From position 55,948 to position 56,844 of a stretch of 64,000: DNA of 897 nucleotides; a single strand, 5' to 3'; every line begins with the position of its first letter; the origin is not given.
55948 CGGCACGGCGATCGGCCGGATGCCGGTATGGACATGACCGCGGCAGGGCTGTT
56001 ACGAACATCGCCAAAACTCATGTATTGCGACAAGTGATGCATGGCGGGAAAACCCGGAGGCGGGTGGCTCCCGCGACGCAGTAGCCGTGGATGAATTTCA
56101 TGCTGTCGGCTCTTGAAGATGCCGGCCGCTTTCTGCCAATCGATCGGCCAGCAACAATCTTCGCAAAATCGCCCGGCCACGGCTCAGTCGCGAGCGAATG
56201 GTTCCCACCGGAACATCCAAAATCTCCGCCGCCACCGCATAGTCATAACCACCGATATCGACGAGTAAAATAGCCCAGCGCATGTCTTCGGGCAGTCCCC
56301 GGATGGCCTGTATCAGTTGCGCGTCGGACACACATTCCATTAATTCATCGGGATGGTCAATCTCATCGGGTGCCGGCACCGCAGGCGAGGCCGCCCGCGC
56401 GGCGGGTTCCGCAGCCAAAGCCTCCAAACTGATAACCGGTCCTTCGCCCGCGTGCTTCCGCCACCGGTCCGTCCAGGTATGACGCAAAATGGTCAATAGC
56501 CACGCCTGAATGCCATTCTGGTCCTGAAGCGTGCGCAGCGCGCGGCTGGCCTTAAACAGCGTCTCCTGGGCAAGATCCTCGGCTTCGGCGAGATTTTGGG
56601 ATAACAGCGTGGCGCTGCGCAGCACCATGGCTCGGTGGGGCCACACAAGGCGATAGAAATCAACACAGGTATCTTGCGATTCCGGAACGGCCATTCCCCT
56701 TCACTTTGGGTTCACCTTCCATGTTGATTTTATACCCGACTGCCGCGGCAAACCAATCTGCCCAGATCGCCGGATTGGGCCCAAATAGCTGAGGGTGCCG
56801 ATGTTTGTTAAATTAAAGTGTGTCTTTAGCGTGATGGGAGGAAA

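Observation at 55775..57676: Identical ECF-type promoter architecture in front of the anti-sigma-like gene and the small Met/Cys-rich periplasmic gene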

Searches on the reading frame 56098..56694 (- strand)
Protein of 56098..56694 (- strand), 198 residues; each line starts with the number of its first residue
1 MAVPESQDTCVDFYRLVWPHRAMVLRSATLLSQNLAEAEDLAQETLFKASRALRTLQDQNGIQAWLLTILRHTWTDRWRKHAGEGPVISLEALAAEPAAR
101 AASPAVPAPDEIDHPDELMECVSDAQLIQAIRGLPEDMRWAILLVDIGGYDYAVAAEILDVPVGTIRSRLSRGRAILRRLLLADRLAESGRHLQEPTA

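Call 6: search_protein_families(library=pfam, proteins=[window:56098-56694:-], max_evalue=0.01)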
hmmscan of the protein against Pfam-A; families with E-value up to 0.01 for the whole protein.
window:56098-56694:- (198 aa): 3 families
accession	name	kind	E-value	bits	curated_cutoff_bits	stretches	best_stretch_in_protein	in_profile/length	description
PF08281.18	Sigma70_r4_2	-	1.8e-14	53.5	25.7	1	126-175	3-52/54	Sigma-70, region 4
PF04542.20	Sigma70_r2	-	6.1e-13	48.8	24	1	20-82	5-69/71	Sigma-70 region 2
PF04545.22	Sigma70_r4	-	1.2e-05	25.1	24.1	1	130-178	1-49/50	Sigma-70, region 4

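Call 7: search_protein_families(library=ncbifam, proteins=[window:56098-56694:-], max_evalue=0.01)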
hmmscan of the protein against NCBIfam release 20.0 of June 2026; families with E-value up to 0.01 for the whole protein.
window:56098-56694:- (198 aa): 77 families (the best 25 are shown)
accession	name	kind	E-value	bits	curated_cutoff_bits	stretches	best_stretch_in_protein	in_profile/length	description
NF009164.0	PRK12511.1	equivalog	1.2e-25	90.1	185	1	26-180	19-158/182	RNA polymerase sigma factor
NF007225.0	PRK09643.1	equivalog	2.7e-24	86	190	1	13-184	29-185/204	RNA polymerase sigma factor SigM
TIGR02947.1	SigH_actino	hypoth_equivalog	3.8e-24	85.4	251.55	1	27-190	27-187/193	RNA polymerase sigma-70 factor, TIGR02947 family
NF009185.0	PRK12533.1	equivalog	1e-22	80.9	248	1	10-184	28-196/231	RNA polymerase sigma factor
NF007229.0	PRK09647.1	equivalog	4.3e-22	78.5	265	1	15-185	48-206/220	RNA polymerase sigma factor SigE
TIGR02983.1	SigE-fam_strep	subfamily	5.1e-22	78.5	141.55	1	11-181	6-158/162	SigE family RNA polymerase sigma factor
NF009199.0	PRK12547.1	subfamily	2.1e-20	72.9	219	2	128-190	107-169/184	RNA polymerase sigma factor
NF009198.0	PRK12546.1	equivalog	2.7e-20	72.9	270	1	25-181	20-161/188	RNA polymerase sigma factor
NF058625.1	sigma_PG0214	equivalog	4.3e-20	72.1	130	1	12-182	5-162/170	GFO_1088 family ECF-type sigma factor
TIGR02939.1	RpoE_Sigma70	equivalog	8.8e-20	71.5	236.15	1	21-179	30-184/190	RNA polymerase sigma factor RpoE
NF009166.1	PRK12513.1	equivalog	3.5e-18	66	206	1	13-183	24-188/193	RNA polymerase sigma factor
NF007223.0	PRK09641.1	equivalog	5.9e-18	65.4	209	1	17-181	24-184/187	RNA polymerase sigma factor SigW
TIGR02950.1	SigM_subfam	subfamily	7.4e-18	64.9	147.95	1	24-180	13-157/159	RNA polymerase sigma factor, SigM family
NF009192.0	PRK12540.1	equivalog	9.6e-18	64.4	307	1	28-186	22-164/182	RNA polymerase sigma factor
TIGR02959.1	SigZ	equivalog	1.1e-17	64.3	168.65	1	34-182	18-149/170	RNA polymerase sigma factor SigZ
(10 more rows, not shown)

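Call 8: find_homologous_proteins(query=window:56098-56694:-, max_evalue=1e-10)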
Query window:56098-56694:- (198 aa): 1060 proteins with E <= 1e-10 among 3357 candidates; the best 120 are listed.
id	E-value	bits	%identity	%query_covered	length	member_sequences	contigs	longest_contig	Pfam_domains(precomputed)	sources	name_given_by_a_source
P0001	5.5e-124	429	100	100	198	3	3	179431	PF04545.23,PF04542.21,PF08281.19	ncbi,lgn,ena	-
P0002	2.0e-100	352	83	99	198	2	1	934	PF04542.21,PF08281.19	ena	-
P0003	1.8e-99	349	81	99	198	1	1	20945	PF04542.21,PF08281.19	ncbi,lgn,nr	ncbi:MAG: RNA polymerase sigma factor [Phycisphaerae bacterium]|nr:RNA polymerase sigma factor [Phyc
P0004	2.1e-98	346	80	99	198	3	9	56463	PF04542.21,PF08281.19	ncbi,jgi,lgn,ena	jgi:RNA polymerase sigma-70 factor (ECF subfamily)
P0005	3.2e-94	332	78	100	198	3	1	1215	PF04542.21,PF08281.19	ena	-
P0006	1.3e-90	320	76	100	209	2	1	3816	PF04542.21,PF08281.19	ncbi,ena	-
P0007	1.6e-80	287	80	89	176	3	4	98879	PF04542.21,PF08281.19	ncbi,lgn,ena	-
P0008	1.4e-47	180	52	90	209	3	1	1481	PF04545.23,PF04542.21,PF08281.19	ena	-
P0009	3.1e-46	176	52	86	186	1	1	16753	PF04545.23,PF04542.21,PF08281.19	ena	-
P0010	4.3e-45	172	49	90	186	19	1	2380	PF04545.23,PF04542.21,PF08281.19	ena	-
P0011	5.4e-45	172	50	89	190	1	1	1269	PF04545.23,PF04542.21,PF08281.19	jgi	jgi:RNA polymerase sigma-70 factor, ECF subfamily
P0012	9.5e-45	171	50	90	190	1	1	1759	PF04545.23,PF04542.21,PF08281.19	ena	-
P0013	1.0e-44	171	51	86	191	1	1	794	PF04545.23,PF04542.21,PF08281.19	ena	-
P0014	1.1e-44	171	50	90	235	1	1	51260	PF04545.23,PF04542.21,PF08281.19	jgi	jgi:RNA polymerase sigma-70 factor (ECF subfamily)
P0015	1.6e-44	170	51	90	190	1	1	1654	PF04545.23,PF04542.21,PF08281.19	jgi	jgi:RNA polymerase sigma-70 factor, ECF subfamily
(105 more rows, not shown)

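Call 10: find_encoding_contigs(protein=P0003, flank=6000, max_places=3)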
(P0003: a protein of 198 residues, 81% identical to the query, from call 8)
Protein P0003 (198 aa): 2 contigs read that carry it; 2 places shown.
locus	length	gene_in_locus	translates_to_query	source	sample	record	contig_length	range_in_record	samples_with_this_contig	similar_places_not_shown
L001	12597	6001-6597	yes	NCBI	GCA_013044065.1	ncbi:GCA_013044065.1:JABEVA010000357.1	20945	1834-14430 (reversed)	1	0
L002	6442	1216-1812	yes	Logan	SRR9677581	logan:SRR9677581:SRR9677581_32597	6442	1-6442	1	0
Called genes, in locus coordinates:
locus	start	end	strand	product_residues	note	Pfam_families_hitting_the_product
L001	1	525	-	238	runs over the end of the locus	-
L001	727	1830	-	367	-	PF01208:URO-D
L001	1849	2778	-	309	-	PF05721:PhyH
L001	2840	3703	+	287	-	PF12833:HTH_18, PF00165:HTH_AraC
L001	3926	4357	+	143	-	-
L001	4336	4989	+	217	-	-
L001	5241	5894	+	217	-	-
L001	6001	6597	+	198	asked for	PF04542:Sigma70_r2, PF08281:Sigma70_r4_2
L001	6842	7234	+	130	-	-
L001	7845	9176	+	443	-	PF25919:BSH_CusB, PF25954:Beta-barrel_RND_2, PF25975:CzcB_C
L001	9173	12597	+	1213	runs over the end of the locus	PF00873:ACR_tran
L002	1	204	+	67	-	?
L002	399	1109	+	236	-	-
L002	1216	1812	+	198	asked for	PF04542:Sigma70_r2, PF08281:Sigma70_r4_2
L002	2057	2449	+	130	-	-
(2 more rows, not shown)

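Call 11: find_encoding_contigs(protein=P0004, flank=6000, max_places=4)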
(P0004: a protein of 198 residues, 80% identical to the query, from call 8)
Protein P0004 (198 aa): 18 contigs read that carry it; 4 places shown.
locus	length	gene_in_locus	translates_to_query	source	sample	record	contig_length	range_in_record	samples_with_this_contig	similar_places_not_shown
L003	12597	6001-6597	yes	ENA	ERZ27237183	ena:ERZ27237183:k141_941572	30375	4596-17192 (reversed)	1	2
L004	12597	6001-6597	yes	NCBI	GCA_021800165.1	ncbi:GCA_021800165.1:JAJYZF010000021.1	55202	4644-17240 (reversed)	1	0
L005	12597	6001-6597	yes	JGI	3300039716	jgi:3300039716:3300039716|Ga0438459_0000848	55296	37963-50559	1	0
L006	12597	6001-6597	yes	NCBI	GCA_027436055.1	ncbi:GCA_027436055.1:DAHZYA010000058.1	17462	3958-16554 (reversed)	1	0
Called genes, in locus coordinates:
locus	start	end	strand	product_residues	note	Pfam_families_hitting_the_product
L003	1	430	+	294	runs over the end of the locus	PF04055:Radical_SAM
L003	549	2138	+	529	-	PF00682:HMGL-like, PF22617:HCS_D2, PF08502:LeuA_dimer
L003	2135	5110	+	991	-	PF00133:tRNA-synt_1, PF09334:tRNA-synt_1g (weak), PF00133:tRNA-synt_1, PF08264:Anticodon_1, PF10458:Val_tRNA-synt_C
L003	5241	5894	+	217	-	-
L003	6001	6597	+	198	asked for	PF04542:Sigma70_r2, PF08281:Sigma70_r4_2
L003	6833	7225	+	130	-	-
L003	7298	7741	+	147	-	-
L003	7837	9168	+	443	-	PF25919:BSH_CusB, PF25954:Beta-barrel_RND_2, PF25975:CzcB_C (weak)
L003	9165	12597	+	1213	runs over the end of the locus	PF00873:ACR_tran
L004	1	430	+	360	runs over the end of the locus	PF04055:Radical_SAM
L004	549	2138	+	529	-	PF00682:HMGL-like, PF22617:HCS_D2, PF08502:LeuA_dimer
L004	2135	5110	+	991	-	PF00133:tRNA-synt_1, PF09334:tRNA-synt_1g (weak), PF00133:tRNA-synt_1, PF08264:Anticodon_1, PF10458:Val_tRNA-synt_C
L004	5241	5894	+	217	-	-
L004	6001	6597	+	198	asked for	PF04542:Sigma70_r2, PF08281:Sigma70_r4_2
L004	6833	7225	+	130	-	-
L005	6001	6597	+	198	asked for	PF04542:Sigma70_r2, PF08281:Sigma70_r4_2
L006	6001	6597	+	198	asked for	PF04542:Sigma70_r2, PF08281:Sigma70_r4_2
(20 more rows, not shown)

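Call 12: find_encoding_contigs(protein=P0007, flank=6000, max_places=3)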
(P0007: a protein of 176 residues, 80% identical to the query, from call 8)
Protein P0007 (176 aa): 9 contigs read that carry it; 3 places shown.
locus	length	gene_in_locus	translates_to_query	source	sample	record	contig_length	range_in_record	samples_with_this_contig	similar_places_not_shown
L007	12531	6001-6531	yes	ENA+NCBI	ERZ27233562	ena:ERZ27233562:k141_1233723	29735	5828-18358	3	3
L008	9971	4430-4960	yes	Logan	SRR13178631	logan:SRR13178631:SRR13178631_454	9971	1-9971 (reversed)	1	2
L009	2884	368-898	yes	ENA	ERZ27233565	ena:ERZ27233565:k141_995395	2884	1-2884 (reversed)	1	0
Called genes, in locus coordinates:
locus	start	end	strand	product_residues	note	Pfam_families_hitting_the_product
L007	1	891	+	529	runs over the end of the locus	PF00682:HMGL-like, PF22617:HCS_D2, PF08502:LeuA_dimer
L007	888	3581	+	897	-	PF00133:tRNA-synt_1, PF09334:tRNA-synt_1g, PF00133:tRNA-synt_1, PF08264:Anticodon_1, PF10458:Val_tRNA-synt_C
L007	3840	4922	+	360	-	-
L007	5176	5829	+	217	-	-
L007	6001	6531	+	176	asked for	PF04542:Sigma70_r2, PF08281:Sigma70_r4_2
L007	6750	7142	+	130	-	-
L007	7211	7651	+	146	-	-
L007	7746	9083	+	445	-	PF25919:BSH_CusB, PF25954:Beta-barrel_RND_2, PF25975:CzcB_C (weak)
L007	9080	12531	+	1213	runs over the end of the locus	PF00873:ACR_tran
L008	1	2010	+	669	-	?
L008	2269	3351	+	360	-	-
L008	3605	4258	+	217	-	-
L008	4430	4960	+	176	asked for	PF04542:Sigma70_r2, PF08281:Sigma70_r4_2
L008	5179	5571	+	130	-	-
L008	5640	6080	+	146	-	-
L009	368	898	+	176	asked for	PF04542:Sigma70_r2, PF08281:Sigma70_r4_2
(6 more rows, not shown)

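Call 19: search_solved_structures(query=window:56098-56694:-, max_evalue=0.00001)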
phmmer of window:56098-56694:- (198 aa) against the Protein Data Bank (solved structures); distinct sequences matched with E-value up to 0.00001: 17.
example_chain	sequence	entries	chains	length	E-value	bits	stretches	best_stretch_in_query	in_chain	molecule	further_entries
5zx2_F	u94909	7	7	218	7.1e-24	87.9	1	15-187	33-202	ECF RNA polymerase sigma factor SigH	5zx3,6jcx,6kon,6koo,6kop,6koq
6jcy_F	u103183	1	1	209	5.5e-23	85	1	15-187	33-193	ECF RNA polymerase sigma factor SigH,ECF RNA polymerase sigma factor SigE,ECF RNA polymera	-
9m9d_F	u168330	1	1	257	1.3e-15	60.9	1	11-183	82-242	ECF RNA polymerase sigma factor SigE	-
9m9e_F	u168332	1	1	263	1.4e-15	60.8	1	11-183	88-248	ECF RNA polymerase sigma factor SigE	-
9m98_F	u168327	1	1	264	1.4e-15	60.8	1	11-183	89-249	ECF RNA polymerase sigma factor SigE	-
1or7_A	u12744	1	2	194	7e-15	58.5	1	29-177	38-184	RNA polymerase sigma-E factor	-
6jbq_F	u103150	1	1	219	1e-14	58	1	29-177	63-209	ECF RNA polymerase sigma-E factor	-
5uxx_A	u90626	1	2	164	1.8e-14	57.2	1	129-185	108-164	RNA polymerase sigma factor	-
8z6g_B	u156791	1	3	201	1.5e-13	54.2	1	17-181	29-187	RNA polymerase sigma factor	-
6in7_B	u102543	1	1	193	1.6e-13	54.1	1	17-180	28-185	RNA polymerase sigma-H factor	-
5fgm_A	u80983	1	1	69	8.3e-11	45.2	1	122-181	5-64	ECF RNA polymerase sigma factor SigR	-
7qh5_A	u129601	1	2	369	1.1e-10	44.8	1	34-191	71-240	RNA polymerase sigma factor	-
5wuq_A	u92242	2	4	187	2.7e-10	43.6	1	30-181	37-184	ECF RNA polymerase sigma factor SigW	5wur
2h27_A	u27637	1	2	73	7.9e-09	38.8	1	128-177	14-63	RNA polymerase Sigma E factor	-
2o8x_A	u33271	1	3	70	2.5e-06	30.6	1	129-177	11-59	Probable RNA polymerase sigma-C factor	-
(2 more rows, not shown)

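Call 51: find_related_loci(query=A4, collection=genome_contigs, flank=4000)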
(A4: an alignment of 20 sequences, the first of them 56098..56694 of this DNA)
Query A4 (198 aa) in genome_contigs; peptide patterns used: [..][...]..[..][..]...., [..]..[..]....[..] (x = any residue, [..] = any of these).
600 stretches matched a pattern (row limit reached: there are more); 582 encode a relative of the query (tblastn E <= 1e-3); the best 80 are kept; 80 distinct loci.
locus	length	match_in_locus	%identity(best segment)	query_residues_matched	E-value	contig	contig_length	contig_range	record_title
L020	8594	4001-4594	81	1-198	3e-93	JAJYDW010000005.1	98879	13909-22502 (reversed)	MAG: Planctomycetota bacterium isolate DBS1-1.bin122 NODE_254_length_98879_cov_3.859729, whole genome shotgun sequence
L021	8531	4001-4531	49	5-182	2e-48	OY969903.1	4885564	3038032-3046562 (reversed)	MAG: uncultured Phycisphaerales bacterium isolate MFD01213.bin.c.1 genome assembly, chromosome: 1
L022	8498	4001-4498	51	13-182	4e-48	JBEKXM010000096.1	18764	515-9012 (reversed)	MAG: Tepidisphaeraceae bacterium isolate SPRUCE 651 SPRUCE_651_96, whole genome shotgun sequence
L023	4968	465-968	51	13-182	7e-47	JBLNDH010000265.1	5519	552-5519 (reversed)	MAG: Bacillota bacterium isolate MAG104 PRJNA950955_bin13_renamed_264, whole genome shotgun sequence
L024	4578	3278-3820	49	5-183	7e-47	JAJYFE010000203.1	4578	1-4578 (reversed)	MAG: Planctomycetota bacterium isolate DBS1-1.bin91 NODE_38127_length_4578_cov_2.124466, whole genome shotgun sequence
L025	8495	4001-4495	50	13-182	1e-46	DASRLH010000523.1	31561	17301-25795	MAG TPA_asm: Tepidisphaeraceae bacterium isolate SMAG_U10183 k141_446003, whole genome shotgun sequence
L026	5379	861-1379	48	5-178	2e-46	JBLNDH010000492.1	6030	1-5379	MAG: Bacillota bacterium isolate MAG104 PRJNA950955_bin13_renamed_491, whole genome shotgun sequence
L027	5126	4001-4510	47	13-182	2e-45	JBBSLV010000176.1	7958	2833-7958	MAG: Tepidisphaerales bacterium isolate LS5_sbin.11 LS5_sbin.11_K_112822_L_7958_cov_12.0000, whole genome shotgun sequen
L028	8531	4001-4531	46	7-183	8e-45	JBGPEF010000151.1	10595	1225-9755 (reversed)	MAG: Tepidisphaeraceae bacterium isolate OBJ_0618_7090110_97 k141_3618918_length_10595_cov_11.0000, whole genome shotgun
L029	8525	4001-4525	45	13-187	2e-44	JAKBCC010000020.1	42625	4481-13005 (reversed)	MAG: Planctomycetota bacterium isolate ZJ5.bin40 NODE_939_length_42625_cov_3.014448, whole genome shotgun sequence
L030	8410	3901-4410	49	13-182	3e-44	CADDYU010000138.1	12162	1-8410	Methylococcaceae bacterium isolate 8 genome assembly, contig: NODE_3801_length_12162_cov_7.771832, whole genome shotgun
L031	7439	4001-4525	47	13-187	7e-44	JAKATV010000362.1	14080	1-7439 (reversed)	MAG: Planctomycetota bacterium isolate YP3.bin105 NODE_5361_length_14080_cov_1.81889, whole genome shotgun sequence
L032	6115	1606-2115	47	13-182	1e-43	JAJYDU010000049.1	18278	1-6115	MAG: Planctomycetota bacterium isolate DBS1-1.bin115 NODE_5104_length_18278_cov_2.261804, whole genome shotgun sequence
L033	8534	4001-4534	46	13-190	2e-43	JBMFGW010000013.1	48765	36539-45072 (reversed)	MAG: Phycisphaerae bacterium isolate KM4311-08 NODE_13_length_48765_cov_26.669549, whole genome shotgun sequence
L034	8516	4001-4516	44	5-181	2e-43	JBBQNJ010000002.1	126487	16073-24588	MAG: Tepidisphaerales bacterium isolate Co_metawrap_292 Cmw_292_k141_27455436_length_126487_cov_12.9989, whole genome sh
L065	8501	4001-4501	38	13-181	2e-31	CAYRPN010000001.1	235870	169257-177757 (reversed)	MAG TPA_asm: uncultured Phycisphaeraceae bacterium isolate SRP150892_co2_328 genome assembly, contig: NODE_29_length_235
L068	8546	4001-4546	42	2-183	5e-30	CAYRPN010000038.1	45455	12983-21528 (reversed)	MAG TPA_asm: uncultured Phycisphaeraceae bacterium isolate SRP150892_co2_328 genome assembly, contig: NODE_896_length_45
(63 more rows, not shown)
